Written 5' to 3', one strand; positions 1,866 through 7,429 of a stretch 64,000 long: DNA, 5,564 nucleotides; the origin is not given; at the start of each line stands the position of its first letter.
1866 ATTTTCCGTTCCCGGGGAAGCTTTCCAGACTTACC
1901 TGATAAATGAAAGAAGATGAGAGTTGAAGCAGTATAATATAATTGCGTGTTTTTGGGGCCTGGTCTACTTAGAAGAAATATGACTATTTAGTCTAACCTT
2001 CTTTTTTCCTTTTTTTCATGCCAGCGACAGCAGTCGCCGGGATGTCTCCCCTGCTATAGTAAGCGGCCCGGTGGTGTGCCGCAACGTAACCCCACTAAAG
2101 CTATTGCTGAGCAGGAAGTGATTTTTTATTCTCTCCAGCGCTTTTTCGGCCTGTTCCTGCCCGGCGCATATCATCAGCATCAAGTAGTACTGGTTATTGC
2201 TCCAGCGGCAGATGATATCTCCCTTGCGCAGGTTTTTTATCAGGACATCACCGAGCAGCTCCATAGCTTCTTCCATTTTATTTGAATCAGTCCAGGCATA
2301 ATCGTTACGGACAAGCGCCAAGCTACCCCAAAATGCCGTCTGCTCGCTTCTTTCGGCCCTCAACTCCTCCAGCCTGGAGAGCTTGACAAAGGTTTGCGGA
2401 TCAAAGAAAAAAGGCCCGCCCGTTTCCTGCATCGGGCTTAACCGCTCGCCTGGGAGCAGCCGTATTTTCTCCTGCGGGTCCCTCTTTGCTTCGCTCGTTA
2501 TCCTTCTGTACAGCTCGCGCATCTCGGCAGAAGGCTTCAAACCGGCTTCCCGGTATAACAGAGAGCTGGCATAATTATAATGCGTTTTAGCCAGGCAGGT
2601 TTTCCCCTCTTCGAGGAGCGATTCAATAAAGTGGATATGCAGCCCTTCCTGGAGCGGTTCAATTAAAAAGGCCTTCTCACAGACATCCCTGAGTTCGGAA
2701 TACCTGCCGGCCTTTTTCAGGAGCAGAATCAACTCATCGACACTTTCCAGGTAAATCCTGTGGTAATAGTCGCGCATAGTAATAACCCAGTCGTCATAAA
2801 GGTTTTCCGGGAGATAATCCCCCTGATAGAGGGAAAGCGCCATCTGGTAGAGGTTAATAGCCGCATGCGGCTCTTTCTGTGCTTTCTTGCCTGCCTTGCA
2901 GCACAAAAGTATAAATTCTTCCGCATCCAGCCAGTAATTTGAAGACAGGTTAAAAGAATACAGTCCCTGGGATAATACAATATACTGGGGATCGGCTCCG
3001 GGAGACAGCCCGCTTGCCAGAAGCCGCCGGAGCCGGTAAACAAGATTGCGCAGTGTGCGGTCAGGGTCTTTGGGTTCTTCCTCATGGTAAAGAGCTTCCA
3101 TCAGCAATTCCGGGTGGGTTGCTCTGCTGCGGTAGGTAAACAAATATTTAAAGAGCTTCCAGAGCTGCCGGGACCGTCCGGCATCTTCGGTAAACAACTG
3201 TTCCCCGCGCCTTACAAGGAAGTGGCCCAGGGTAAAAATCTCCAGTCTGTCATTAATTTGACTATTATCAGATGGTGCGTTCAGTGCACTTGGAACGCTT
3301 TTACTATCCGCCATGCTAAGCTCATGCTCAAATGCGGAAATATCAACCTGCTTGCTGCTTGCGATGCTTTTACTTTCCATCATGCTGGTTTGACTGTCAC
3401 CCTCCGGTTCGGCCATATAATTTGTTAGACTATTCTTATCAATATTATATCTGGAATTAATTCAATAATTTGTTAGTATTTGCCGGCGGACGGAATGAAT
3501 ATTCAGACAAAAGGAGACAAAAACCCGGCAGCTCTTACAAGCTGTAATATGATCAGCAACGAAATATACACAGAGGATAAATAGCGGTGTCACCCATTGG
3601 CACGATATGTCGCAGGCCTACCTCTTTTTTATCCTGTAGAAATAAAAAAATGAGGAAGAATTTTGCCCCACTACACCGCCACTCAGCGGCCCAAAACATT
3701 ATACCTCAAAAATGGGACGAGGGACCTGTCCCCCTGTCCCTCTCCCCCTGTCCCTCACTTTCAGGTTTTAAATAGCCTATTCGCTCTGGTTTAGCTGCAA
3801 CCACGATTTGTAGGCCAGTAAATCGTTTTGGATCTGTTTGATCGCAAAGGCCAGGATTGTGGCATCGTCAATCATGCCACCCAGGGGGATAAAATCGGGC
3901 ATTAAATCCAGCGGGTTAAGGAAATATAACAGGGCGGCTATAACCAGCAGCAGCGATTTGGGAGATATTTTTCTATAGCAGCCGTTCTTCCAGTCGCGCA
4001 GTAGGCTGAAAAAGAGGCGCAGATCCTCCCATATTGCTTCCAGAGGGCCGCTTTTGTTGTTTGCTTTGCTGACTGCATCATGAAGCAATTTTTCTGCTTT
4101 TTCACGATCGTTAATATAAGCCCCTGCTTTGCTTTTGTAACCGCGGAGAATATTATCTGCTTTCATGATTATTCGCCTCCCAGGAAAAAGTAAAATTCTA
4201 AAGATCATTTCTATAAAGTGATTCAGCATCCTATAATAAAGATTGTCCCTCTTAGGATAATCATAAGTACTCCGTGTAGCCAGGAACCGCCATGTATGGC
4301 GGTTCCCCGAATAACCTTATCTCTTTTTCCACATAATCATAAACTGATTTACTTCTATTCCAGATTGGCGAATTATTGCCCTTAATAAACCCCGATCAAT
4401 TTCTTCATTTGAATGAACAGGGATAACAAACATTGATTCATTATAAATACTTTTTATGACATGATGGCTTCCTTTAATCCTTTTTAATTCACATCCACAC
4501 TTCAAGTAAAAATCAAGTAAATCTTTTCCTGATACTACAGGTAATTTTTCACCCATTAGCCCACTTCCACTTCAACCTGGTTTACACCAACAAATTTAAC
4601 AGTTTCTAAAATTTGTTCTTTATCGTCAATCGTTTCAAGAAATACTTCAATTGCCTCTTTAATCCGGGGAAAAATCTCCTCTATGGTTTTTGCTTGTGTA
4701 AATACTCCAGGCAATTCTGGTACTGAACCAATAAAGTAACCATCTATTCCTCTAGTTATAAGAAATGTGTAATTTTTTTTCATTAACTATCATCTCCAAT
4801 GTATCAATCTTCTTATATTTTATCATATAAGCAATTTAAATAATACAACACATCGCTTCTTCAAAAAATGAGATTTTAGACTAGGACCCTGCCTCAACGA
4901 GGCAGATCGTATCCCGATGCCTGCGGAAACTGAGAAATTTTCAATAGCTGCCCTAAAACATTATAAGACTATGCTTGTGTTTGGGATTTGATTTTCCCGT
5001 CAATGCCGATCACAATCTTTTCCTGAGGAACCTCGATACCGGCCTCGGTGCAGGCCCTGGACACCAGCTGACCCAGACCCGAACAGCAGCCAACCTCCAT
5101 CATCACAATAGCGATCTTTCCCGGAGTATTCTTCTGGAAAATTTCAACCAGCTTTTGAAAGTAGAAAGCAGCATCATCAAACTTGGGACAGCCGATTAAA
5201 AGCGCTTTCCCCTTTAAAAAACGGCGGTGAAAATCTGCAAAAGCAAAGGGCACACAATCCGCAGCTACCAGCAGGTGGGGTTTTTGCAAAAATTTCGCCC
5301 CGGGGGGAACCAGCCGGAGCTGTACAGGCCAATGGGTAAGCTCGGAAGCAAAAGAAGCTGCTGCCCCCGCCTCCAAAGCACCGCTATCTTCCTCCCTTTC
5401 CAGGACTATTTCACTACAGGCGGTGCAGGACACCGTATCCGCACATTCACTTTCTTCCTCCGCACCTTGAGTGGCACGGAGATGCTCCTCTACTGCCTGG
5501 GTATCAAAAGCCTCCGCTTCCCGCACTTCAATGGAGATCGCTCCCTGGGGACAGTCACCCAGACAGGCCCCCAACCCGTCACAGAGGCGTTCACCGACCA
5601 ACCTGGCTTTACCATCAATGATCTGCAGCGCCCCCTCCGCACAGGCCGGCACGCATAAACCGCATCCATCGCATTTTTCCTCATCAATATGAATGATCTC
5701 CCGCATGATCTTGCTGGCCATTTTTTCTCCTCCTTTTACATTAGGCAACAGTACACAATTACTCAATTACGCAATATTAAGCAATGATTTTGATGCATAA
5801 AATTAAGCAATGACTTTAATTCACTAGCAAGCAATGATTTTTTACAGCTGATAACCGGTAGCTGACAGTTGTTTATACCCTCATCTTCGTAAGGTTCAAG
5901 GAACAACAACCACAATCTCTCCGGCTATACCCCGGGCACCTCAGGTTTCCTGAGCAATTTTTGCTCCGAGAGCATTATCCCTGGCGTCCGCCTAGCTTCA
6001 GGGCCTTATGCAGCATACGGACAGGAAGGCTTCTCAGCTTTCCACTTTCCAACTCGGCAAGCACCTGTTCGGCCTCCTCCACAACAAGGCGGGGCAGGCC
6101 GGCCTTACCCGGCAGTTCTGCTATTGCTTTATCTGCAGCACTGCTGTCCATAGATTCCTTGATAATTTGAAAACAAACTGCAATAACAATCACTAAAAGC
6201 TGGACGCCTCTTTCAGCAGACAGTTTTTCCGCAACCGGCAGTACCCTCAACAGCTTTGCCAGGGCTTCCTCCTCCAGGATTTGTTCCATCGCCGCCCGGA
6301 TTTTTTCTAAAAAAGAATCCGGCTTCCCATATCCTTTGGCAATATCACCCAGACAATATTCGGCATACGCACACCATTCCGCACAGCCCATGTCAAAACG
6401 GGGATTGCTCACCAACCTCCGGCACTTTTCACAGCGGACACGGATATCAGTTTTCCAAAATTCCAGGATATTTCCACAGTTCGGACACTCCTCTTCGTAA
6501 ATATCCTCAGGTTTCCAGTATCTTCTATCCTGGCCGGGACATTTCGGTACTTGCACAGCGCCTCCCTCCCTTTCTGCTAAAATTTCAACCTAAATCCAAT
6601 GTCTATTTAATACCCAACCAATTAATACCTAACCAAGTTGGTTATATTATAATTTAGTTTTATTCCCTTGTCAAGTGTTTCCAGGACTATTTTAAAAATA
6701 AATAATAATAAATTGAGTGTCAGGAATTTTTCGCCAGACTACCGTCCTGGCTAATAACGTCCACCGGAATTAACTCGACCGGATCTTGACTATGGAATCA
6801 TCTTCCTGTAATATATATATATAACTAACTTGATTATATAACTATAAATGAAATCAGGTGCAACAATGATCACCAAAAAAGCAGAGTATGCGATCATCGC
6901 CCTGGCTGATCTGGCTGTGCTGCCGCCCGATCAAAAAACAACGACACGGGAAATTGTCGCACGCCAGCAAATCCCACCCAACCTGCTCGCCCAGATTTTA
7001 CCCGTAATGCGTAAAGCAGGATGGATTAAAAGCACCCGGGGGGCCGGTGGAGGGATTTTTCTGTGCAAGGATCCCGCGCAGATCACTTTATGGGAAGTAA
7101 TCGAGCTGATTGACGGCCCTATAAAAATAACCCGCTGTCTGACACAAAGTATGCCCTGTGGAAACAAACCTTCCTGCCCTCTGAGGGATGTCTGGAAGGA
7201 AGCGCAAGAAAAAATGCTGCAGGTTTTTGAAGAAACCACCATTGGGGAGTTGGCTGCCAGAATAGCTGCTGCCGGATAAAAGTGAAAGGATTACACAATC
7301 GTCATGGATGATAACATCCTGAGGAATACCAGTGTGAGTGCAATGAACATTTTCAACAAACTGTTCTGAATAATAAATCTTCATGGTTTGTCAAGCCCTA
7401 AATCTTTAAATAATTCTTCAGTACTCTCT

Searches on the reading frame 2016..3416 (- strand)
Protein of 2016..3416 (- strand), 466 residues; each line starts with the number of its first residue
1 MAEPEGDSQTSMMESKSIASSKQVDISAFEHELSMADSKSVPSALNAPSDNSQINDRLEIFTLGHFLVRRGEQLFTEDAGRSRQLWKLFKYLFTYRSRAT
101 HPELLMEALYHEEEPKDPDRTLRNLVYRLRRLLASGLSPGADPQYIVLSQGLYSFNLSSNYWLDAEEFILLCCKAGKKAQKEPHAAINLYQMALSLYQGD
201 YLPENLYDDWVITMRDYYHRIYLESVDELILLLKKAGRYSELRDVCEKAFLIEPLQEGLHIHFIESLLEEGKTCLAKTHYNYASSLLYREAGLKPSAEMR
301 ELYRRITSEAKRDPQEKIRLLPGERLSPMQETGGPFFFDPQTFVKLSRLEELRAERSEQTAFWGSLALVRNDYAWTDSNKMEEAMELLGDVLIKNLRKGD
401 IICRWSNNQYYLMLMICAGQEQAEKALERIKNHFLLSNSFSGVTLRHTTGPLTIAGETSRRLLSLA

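Call 54: search_protein_families(library=pfam, proteins=[window:2016-3416:-], max_evalue=0.001)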
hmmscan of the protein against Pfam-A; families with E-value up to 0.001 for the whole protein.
window:2016-3416:- (466 aa): 2 families
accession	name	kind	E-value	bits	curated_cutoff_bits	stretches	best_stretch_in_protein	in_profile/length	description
PF03704.23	BTAD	-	5.6e-16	59.6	22.1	1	163-306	1-145/146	Bacterial transcriptional activator domain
PF00486.34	Trans_reg_C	-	1.8e-05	25.1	26.2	1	83-149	8-70/77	Transcriptional regulatory protein, C terminal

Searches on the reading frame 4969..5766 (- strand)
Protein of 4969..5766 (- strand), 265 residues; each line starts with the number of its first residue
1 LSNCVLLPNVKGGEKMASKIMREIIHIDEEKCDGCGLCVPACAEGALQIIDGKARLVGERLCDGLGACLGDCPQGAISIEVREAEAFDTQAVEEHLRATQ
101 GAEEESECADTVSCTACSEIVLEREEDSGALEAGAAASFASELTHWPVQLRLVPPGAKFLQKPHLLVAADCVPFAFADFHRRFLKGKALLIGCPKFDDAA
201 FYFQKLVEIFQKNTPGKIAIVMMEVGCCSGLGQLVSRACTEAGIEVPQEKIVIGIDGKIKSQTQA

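Call 54: search_protein_families(library=pfam, proteins=[window:4969-5766:-], max_evalue=0.001)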
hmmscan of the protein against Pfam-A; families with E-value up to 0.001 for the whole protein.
window:4969-5766:- (265 aa): 9 families
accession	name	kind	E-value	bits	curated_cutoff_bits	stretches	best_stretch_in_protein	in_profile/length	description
PF00037.32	Fer4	-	1.6e-08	34.4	21.1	1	26-46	2-22/24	4Fe-4S binding domain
PF12837.12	Fer4_6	-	1.2e-07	31.8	25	1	24-47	1-24/24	4Fe-4S binding domain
PF12838.12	Fer4_7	-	2.2e-07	31.7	27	1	31-76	1-52/52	4Fe-4S dicluster domain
PF13237.11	Fer4_10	-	1.2e-06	28.7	25.5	1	25-73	2-53/53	4Fe-4S dicluster domain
PF13187.11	Fer4_9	-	2.4e-06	27.9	27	1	31-77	1-52/52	4Fe-4S dicluster domain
PF14697.11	Fer4_21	-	2.6e-06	27.9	35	1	26-78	2-58/59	4Fe-4S dicluster domain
PF12797.12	Fer4_2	-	5.8e-05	23.2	24.5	1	24-43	2-21/22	4Fe-4S binding domain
PF25160.1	LdpA_Fe-S-bd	-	0.00015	21.9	27.6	0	26-48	22-44/49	LdpA Fe-S cluster-binding domain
PF13484.11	Fer4_16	-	0.00066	20.8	30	0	64-119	4-61/66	4Fe-4S double cluster binding domain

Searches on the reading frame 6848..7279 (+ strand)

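Call 54: search_protein_families(library=pfam, proteins=[window:6848-7279:+], max_evalue=0.001)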
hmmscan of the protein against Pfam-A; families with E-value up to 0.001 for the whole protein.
window:6848-7279:+ (143 aa): 1 family
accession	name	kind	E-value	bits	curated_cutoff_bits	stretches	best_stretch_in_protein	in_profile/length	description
PF02082.26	Rrf2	-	5.8e-38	130.5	30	1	8-137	1-131/132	Iron-dependent Transcriptional regulator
